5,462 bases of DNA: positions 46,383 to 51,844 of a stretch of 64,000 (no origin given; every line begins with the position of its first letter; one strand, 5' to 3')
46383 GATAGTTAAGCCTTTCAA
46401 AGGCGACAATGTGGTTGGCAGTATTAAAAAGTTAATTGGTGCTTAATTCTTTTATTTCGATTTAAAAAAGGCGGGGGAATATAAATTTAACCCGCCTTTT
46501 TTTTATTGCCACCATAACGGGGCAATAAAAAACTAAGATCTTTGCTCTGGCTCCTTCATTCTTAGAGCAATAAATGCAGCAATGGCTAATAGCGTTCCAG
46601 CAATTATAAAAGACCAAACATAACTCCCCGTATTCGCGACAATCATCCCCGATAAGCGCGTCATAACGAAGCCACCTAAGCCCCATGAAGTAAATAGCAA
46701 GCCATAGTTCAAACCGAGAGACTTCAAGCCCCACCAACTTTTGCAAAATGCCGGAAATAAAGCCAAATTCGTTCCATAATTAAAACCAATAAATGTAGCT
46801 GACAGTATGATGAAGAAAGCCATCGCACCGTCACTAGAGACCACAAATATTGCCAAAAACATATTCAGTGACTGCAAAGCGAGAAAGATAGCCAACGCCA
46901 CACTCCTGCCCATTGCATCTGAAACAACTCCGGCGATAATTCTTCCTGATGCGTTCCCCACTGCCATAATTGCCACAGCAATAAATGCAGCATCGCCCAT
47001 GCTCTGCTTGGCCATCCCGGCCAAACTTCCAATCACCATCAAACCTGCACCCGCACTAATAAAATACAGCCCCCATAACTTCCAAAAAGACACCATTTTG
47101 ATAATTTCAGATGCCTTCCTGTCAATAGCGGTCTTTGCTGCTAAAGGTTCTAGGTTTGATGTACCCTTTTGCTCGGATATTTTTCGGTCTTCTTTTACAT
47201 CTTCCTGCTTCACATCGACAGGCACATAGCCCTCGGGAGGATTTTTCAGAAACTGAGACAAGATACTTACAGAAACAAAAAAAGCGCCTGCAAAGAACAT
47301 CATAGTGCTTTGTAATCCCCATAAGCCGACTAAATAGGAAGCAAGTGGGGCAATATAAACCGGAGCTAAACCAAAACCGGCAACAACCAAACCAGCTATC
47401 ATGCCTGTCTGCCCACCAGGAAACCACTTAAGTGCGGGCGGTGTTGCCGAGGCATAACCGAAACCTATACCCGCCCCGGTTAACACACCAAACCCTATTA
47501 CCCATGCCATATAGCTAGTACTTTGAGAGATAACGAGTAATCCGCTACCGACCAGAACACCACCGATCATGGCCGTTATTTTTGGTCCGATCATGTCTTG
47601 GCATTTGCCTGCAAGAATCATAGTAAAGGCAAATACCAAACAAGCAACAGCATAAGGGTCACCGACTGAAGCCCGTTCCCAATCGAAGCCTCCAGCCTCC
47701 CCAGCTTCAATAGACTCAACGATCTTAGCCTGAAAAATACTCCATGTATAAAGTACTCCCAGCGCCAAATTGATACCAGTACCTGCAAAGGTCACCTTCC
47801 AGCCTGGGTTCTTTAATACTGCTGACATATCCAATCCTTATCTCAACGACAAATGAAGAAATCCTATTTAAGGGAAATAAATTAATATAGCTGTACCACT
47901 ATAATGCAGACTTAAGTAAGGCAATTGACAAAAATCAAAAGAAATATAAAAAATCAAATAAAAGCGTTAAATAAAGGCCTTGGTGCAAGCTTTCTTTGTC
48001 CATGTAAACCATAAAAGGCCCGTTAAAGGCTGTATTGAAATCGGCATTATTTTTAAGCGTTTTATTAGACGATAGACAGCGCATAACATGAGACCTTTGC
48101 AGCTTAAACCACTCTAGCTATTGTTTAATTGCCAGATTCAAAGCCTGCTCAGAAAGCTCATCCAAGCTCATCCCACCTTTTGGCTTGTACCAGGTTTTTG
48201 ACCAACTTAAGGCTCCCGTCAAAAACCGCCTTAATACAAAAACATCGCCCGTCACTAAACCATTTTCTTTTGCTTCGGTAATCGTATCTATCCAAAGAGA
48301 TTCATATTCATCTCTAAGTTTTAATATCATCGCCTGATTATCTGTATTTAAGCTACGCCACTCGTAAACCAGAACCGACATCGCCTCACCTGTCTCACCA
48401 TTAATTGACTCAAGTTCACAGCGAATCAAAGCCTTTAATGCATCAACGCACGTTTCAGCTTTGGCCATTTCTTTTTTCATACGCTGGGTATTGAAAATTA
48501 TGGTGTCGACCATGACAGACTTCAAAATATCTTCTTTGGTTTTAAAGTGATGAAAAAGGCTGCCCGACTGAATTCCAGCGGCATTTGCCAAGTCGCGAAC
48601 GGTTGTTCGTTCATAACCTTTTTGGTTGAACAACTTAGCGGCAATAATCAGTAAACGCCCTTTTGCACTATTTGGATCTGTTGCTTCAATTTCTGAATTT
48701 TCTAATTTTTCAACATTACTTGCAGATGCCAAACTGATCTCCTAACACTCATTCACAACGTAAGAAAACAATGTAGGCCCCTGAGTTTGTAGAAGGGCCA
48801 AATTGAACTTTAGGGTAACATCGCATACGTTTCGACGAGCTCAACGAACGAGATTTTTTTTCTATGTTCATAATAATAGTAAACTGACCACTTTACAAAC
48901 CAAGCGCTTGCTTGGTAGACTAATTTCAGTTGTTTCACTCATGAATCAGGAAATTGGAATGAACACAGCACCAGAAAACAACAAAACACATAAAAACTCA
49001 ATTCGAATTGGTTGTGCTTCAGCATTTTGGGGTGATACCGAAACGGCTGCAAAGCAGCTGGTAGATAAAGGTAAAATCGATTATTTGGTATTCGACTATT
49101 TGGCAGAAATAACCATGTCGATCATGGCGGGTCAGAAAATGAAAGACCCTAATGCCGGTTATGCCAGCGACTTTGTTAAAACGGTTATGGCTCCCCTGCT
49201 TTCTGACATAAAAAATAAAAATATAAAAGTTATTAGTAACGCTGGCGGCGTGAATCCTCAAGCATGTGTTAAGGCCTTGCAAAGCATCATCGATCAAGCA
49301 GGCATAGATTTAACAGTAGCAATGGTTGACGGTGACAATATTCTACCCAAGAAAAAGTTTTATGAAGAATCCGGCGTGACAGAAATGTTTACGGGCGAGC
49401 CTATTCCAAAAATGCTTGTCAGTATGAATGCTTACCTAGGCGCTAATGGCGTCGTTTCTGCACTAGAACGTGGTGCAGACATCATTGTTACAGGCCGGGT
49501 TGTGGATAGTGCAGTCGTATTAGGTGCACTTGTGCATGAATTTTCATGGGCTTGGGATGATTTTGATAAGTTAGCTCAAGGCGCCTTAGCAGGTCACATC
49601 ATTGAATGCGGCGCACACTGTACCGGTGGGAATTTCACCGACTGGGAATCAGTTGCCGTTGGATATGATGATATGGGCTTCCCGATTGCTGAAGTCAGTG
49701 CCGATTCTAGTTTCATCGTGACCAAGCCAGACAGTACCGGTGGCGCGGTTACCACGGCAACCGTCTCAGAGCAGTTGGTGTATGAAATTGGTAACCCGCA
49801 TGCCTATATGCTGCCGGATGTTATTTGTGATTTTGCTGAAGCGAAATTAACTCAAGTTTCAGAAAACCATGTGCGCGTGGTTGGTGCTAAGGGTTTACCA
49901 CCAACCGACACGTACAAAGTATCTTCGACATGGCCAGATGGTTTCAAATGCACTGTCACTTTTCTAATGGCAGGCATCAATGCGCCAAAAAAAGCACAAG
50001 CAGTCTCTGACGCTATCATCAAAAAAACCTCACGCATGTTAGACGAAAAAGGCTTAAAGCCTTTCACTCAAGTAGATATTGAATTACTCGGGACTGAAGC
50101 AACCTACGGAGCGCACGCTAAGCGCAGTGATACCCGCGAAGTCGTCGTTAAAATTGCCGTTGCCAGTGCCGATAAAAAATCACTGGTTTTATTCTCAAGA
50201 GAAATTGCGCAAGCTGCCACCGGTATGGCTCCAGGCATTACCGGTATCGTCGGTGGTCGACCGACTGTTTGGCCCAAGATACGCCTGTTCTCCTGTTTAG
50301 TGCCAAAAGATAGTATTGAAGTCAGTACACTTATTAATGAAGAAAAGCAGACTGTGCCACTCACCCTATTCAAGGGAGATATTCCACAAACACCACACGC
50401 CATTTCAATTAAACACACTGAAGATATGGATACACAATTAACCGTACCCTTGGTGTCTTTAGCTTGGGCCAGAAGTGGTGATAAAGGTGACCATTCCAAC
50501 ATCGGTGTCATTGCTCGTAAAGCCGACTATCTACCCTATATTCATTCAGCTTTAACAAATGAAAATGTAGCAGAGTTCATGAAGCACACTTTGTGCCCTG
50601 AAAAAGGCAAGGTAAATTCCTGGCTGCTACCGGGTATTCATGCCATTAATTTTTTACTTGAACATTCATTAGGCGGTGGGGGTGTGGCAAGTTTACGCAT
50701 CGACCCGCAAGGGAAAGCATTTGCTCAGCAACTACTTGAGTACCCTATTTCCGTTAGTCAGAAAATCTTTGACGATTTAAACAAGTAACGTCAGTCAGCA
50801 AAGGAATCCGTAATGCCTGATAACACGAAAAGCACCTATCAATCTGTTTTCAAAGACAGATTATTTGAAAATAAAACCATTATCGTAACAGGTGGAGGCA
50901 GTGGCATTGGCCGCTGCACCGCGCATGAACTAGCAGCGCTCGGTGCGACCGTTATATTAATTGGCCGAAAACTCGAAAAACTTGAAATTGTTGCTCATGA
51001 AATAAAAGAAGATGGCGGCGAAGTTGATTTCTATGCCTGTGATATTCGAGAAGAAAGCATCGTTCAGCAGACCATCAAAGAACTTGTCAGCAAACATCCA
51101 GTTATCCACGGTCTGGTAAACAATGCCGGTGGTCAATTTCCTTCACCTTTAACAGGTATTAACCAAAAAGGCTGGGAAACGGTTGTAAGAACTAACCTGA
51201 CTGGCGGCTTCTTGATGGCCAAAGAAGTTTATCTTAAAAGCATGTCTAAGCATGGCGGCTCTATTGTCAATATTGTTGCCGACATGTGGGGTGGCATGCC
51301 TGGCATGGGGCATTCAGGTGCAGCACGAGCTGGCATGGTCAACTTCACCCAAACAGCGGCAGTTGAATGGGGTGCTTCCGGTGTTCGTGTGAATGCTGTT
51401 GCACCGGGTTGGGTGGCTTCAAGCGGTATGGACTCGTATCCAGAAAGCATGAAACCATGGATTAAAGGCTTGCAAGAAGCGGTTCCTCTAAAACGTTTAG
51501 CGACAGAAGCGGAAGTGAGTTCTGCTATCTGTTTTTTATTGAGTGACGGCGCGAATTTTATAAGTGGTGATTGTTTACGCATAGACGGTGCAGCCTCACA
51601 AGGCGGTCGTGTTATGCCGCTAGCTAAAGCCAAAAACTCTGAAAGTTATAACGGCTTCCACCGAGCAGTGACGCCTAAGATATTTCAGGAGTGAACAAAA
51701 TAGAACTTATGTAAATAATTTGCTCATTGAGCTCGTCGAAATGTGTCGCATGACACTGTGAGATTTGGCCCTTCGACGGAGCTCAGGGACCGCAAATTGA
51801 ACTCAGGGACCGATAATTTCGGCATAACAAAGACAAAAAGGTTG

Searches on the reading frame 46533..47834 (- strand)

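Call 78: search_protein_families(library=pfam, proteins=[window:46533-47834:-], max_evalue=0.00001)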
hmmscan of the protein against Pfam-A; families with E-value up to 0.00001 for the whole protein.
window:46533-47834:- (433 aa): 1 family
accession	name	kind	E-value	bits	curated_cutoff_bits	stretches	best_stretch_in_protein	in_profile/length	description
PF07690.21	MFS_1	-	2.6e-25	89.5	33.4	2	47-327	24-284/347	Major Facilitator Superfamily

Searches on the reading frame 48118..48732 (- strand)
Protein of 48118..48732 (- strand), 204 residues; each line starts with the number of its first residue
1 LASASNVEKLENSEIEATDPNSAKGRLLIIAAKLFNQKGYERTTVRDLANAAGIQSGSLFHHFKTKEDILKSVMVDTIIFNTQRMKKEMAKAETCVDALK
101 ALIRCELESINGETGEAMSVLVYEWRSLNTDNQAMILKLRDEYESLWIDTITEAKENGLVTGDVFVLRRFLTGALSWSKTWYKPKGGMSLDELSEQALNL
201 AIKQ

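Call 78: search_protein_families(library=pfam, proteins=[window:48118-48732:-], max_evalue=0.00001)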
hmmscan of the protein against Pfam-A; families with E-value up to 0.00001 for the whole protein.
window:48118-48732:- (204 aa): 2 families
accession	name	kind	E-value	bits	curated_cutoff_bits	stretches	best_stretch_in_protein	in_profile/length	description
PF17932.6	TetR_C_24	-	2.9e-20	73.1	26.4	1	94-203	3-112/114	Tetracyclin repressor-like, C-terminal domain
PF00440.29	TetR_N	-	2.5e-16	59.6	24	1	31-72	5-46/47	Bacterial regulatory proteins, tetR family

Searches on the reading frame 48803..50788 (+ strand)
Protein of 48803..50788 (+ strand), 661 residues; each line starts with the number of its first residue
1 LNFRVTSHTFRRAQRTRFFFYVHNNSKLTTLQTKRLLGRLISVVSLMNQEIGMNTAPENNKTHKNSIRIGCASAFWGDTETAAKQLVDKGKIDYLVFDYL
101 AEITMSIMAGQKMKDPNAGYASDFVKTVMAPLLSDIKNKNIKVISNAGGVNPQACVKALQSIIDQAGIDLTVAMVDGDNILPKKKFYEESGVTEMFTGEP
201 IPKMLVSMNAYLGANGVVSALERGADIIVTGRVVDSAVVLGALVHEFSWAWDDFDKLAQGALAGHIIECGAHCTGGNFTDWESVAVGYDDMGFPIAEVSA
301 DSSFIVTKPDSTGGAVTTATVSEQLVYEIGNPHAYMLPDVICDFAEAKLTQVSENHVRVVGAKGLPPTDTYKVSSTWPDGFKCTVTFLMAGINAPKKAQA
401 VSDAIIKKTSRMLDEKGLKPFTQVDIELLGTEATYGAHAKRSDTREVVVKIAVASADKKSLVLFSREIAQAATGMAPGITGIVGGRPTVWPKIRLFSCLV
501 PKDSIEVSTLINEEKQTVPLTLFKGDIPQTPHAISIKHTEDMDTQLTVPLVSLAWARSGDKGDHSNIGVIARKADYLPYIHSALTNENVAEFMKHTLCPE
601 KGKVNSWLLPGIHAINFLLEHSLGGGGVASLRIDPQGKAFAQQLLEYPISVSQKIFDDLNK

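Call 78: search_protein_families(library=pfam, proteins=[window:48803-50788:+], max_evalue=0.00001)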
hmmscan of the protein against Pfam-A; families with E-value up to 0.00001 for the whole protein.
window:48803-50788:+ (661 aa): 2 families
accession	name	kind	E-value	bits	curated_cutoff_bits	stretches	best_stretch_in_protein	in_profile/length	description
PF07287.17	AtuA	-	1e-147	492.9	22.8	1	67-508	1-434/437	Acyclic terpene utilisation family protein AtuA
PF23544.1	AtuA_ferredoxin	-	2.5e-28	99.1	27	1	548-649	1-112/113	AtuA ferredoxin-like domain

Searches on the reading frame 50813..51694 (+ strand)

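Call 78: search_protein_families(library=pfam, proteins=[window:50813-51694:+], max_evalue=0.00001)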
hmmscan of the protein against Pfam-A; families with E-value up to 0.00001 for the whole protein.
window:50813-51694:+ (293 aa): 3 families
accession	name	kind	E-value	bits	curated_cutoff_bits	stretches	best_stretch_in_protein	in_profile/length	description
PF13561.12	adh_short_C2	-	9.3e-49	166.6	27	1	30-259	6-233/236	Enoyl-(Acyl carrier protein) reductase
PF00106.31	adh_short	-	1.8e-44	152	26.6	1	21-206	1-187/195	short chain dehydrogenase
PF08659.16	KR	-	2.3e-13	50.9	22.6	1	22-133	2-117/180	KR domain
